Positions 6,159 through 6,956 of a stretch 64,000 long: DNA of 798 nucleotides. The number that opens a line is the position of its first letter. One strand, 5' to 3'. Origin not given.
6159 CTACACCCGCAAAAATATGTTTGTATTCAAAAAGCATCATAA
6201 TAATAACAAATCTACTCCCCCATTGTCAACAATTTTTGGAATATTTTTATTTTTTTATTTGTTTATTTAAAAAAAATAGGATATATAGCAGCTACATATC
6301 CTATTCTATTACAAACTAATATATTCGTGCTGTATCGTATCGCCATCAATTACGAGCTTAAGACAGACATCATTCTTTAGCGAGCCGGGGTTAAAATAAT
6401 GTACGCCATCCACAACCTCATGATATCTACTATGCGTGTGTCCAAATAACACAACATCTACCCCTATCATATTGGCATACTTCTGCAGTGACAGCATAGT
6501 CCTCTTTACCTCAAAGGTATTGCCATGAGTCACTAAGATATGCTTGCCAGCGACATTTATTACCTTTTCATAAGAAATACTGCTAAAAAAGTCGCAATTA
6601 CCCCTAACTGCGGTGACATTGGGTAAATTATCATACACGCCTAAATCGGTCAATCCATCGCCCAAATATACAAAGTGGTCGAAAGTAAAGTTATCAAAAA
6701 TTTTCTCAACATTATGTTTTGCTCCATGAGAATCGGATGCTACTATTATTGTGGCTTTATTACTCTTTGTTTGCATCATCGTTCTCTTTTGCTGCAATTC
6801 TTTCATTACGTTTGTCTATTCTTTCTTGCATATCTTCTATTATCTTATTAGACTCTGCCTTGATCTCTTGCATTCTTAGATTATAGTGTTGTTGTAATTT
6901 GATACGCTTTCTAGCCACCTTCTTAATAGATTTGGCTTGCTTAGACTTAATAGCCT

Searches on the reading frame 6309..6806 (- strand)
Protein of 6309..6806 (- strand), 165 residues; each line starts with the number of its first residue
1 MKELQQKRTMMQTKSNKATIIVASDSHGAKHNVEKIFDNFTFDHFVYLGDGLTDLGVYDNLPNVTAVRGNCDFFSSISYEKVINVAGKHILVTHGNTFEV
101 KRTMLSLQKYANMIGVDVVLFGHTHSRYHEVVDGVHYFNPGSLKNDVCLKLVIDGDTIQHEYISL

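Call 13: find_encoding_contigs(protein=window:6309-6806:-, flank=10000, max_places=10)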
Protein window:6309-6806:- (165 aa): 1 contig read that carries it; 1 place shown.
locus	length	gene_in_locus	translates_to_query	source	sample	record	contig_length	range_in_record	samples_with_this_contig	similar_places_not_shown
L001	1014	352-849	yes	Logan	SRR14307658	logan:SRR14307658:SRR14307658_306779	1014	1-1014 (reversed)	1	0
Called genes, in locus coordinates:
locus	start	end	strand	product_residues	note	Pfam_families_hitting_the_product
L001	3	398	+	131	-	?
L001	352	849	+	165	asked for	PF00149:Metallophos (faint), PF12850:Metallophos_2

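Call 40: find_homologous_proteins(query=window:6309-6806:-, max_evalue=1e-20)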
Query window:6309-6806:- (165 aa): 21 proteins with E <= 1e-20 among 211 candidates.
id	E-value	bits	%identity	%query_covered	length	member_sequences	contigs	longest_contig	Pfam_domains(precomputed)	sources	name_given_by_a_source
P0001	1.6e-105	368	100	100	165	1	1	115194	PF12850.13,PF00149.34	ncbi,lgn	-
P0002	1.3e-71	258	76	90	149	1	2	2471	PF12850.13,PF00149.34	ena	-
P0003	4.2e-71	256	72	93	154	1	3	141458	PF12850.13,PF00149.34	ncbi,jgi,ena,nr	ncbi:MAG: YfcE family phosphodiesterase [Clostridiales bacterium]|nr:YfcE family phosphodiesterase [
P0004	1.3e-55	206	61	92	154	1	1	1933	PF12850.13,PF00149.34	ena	-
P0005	3.5e-47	178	56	86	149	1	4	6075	PF12850.13,PF00149.34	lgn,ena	-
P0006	1.4e-41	160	53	88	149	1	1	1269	PF12850.13,PF00149.34,PF14582.12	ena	-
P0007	6.4e-37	145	49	88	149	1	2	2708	PF12850.13,PF00149.34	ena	-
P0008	2.3e-36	143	49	88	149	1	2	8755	PF12850.13,PF00149.34,PF14582.12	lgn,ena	-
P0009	2.4e-35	140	49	84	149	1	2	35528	PF12850.13,PF00149.34,PF14582.12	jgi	-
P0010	5.6e-35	139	52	76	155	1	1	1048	PF12850.13,PF00149.34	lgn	-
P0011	9.1e-35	138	52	76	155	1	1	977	PF12850.13,PF00149.34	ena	-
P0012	2.3e-34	137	48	75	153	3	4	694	PF12850.13,PF00149.34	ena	-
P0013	3.5e-34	136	48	88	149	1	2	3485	PF12850.13,PF00149.34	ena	-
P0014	4.0e-33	133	44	88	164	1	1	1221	PF12850.13,PF00149.34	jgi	jgi:putative phosphoesterase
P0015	3.2e-30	123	49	69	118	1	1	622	PF12850.13,PF00149.34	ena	-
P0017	7.2e-30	122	47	78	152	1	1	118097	PF12850.13,PF00149.34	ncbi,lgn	-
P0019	2.5e-28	117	47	76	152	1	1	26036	PF12850.13,PF00149.34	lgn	-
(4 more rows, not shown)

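Call 41: find_encoding_contigs(protein=P0003, flank=6000, max_places=4)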
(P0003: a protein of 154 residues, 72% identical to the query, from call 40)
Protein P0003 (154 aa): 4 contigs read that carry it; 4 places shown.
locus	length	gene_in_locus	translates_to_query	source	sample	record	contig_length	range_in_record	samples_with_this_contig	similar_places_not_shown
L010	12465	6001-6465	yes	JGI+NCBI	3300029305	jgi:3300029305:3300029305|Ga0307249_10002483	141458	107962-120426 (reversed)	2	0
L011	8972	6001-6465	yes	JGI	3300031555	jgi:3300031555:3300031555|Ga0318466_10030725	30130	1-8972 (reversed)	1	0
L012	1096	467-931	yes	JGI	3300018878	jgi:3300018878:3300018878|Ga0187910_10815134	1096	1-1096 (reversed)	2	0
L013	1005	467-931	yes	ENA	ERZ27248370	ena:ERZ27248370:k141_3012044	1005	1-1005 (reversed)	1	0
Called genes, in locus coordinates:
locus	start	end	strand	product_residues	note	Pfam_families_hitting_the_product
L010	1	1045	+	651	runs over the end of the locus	PF02518:HATPase_c, PF00204:DNA_gyraseB, PF01751:Toprim, PF00986:DNA_gyraseB_C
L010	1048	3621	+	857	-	PF00521:DNA_topoisoIV, PF03989:DNA_gyraseA_C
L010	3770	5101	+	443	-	PF00005:ABC_tran (faint), PF00009:GTP_EFTU, PF01926:MMR_HSR1, PF02421:FeoB_N, PF01926:MMR_HSR1, PF02421:FeoB_N, PF00009:GTP_EFTU (weak), PF14714:KH_dom-like, +8 more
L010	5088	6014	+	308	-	PF02660:G3P_acyltransf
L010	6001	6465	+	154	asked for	PF00149:Metallophos, PF12850:Metallophos_2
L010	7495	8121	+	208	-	-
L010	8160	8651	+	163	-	PF03073:TspO_MBR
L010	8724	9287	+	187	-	PF01966:HD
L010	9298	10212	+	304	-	-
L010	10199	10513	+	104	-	-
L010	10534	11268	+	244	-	PF00106:adh_short, PF08659:KR, PF13561:adh_short_C2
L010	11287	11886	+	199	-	-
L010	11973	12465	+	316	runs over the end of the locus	PF00924:MS_channel_2nd, PF21082:MS_channel_3rd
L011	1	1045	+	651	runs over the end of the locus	PF02518:HATPase_c, PF00204:DNA_gyraseB, PF01751:Toprim, PF00986:DNA_gyraseB_C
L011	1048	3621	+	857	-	PF00521:DNA_topoisoIV, PF03989:DNA_gyraseA_C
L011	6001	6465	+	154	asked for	PF00149:Metallophos, PF12850:Metallophos_2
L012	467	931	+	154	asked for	PF00149:Metallophos, PF12850:Metallophos_2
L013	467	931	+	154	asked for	PF00149:Metallophos, PF12850:Metallophos_2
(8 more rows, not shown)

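Call 42: find_encoding_contigs(protein=P0002, flank=6000, max_places=4)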
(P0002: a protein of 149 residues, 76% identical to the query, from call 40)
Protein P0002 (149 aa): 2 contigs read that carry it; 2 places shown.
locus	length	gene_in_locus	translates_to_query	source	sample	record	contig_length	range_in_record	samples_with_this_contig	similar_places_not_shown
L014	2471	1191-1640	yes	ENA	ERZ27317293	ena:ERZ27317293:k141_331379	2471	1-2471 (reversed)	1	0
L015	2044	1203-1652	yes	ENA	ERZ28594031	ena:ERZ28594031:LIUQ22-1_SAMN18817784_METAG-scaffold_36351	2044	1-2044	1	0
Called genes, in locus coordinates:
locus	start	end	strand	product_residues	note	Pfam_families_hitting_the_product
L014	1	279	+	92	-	?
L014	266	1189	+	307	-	PF02660:G3P_acyltransf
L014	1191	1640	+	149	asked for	PF00149:Metallophos (faint), PF12850:Metallophos_2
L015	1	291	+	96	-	?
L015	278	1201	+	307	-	PF02660:G3P_acyltransf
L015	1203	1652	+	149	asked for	PF00149:Metallophos (faint), PF12850:Metallophos_2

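Call 43: find_encoding_contigs(protein=P0005, flank=6000, max_places=4)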
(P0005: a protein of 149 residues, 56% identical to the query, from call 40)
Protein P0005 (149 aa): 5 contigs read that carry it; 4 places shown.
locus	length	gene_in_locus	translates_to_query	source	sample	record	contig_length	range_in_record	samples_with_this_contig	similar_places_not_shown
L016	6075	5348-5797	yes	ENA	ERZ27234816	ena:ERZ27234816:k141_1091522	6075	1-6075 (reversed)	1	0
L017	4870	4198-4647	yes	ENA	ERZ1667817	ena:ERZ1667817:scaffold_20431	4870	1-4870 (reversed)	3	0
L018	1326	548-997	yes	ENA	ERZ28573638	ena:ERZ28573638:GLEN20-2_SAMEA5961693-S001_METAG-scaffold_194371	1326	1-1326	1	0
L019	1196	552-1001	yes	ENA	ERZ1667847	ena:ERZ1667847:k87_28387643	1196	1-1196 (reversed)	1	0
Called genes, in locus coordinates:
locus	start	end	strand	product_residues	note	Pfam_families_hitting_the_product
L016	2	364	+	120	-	?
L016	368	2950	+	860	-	PF00521:DNA_topoisoIV, PF03989:DNA_gyraseA_C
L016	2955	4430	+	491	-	PF03193:RsgA_GTPase (faint), PF00009:GTP_EFTU, PF01926:MMR_HSR1, PF02421:FeoB_N, PF01926:MMR_HSR1, PF02421:FeoB_N, PF00009:GTP_EFTU, PF14714:KH_dom-like, +8 more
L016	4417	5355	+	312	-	PF02660:G3P_acyltransf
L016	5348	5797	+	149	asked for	PF00149:Metallophos (faint), PF12850:Metallophos_2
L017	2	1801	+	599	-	?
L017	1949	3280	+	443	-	PF00005:ABC_tran (faint), PF00009:GTP_EFTU, PF01926:MMR_HSR1, PF02421:FeoB_N, PF01926:MMR_HSR1, PF02421:FeoB_N, PF00009:GTP_EFTU, PF14714:KH_dom-like, +8 more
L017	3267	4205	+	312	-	PF02660:G3P_acyltransf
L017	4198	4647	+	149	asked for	PF00149:Metallophos (faint), PF12850:Metallophos_2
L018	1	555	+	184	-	?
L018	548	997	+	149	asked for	PF00149:Metallophos (faint), PF12850:Metallophos_2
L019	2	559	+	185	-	?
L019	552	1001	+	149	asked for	PF00149:Metallophos (faint), PF12850:Metallophos_2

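Call 47: find_encoding_contigs(protein=P0017, flank=4000, max_places=2)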
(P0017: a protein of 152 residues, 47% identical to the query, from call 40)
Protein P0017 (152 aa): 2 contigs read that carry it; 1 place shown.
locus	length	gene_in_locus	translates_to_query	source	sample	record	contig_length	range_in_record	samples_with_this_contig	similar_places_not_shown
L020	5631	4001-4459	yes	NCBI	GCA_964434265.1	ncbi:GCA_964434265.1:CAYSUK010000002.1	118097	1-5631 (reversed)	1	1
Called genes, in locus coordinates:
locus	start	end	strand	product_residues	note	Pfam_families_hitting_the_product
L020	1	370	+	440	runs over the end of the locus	PF00009:GTP_EFTU, PF00350:Dynamin_N (faint), PF01926:MMR_HSR1, PF02421:FeoB_N, PF00009:GTP_EFTU, PF01926:MMR_HSR1, PF02421:FeoB_N, PF14714:KH_dom-like, +5 more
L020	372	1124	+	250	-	PF02660:G3P_acyltransf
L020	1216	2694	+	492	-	PF09547:SpoIVA_ATPase, PF20438:SpoIVA_middle, PF20439:SpoIVA_C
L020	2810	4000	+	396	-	-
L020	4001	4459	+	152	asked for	PF00149:Metallophos (weak), PF12850:Metallophos_2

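Call 48: find_encoding_contigs(protein=P0009, flank=4000, max_places=2)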
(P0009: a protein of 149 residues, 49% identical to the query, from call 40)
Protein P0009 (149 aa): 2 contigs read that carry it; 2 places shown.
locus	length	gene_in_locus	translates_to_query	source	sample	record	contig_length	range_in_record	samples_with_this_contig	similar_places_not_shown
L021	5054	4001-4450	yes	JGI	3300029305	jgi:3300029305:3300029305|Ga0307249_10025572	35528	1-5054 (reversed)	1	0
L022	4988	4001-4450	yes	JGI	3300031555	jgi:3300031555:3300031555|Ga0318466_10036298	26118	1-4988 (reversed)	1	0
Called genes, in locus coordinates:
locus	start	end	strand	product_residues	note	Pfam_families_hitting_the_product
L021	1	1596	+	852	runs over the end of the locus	PF00521:DNA_topoisoIV, PF03989:DNA_gyraseA_C (weak)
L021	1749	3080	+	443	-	PF00005:ABC_tran (faint), PF00009:GTP_EFTU, PF01926:MMR_HSR1, PF02421:FeoB_N, PF01926:MMR_HSR1, PF02421:FeoB_N, PF00009:GTP_EFTU (weak), PF14714:KH_dom-like, +6 more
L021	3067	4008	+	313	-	PF02660:G3P_acyltransf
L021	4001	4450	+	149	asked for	PF00149:Metallophos (weak), PF12850:Metallophos_2, PF14582:Metallophos_3 (faint)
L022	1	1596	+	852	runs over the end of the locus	PF00521:DNA_topoisoIV, PF03989:DNA_gyraseA_C (weak)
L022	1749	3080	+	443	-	PF00005:ABC_tran (faint), PF00009:GTP_EFTU, PF01926:MMR_HSR1, PF02421:FeoB_N, PF01926:MMR_HSR1, PF02421:FeoB_N, PF00009:GTP_EFTU (weak), PF14714:KH_dom-like, +6 more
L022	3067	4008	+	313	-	PF02660:G3P_acyltransf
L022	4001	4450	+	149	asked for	PF00149:Metallophos (weak), PF12850:Metallophos_2, PF14582:Metallophos_3 (faint)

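Call 49: find_encoding_contigs(protein=P0019, flank=4000, max_places=2)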
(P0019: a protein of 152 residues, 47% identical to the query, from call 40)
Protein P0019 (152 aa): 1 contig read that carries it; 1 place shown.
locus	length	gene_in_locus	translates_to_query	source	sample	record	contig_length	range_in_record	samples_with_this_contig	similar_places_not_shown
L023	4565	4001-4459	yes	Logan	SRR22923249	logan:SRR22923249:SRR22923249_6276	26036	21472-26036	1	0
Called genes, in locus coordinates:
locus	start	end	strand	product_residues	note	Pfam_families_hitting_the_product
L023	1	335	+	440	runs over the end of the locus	PF00009:GTP_EFTU, PF01926:MMR_HSR1, PF02421:FeoB_N, PF04548:AIG1 (weak), PF00009:GTP_EFTU, PF01926:MMR_HSR1, PF02421:FeoB_N, PF14714:KH_dom-like, +6 more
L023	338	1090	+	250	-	PF02660:G3P_acyltransf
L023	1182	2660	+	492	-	PF09547:SpoIVA_ATPase, PF20438:SpoIVA_middle, PF20439:SpoIVA_C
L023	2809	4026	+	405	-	-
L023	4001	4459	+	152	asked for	PF00149:Metallophos (weak), PF12850:Metallophos_2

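Call 71: search_protein_families(library=pfam, proteins=[L010:7495-8121:+], max_evalue=0.001)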
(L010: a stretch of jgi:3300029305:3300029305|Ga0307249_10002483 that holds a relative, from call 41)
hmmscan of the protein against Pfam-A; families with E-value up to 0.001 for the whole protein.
L010:7495-8121:+ (208 aa): 0 families
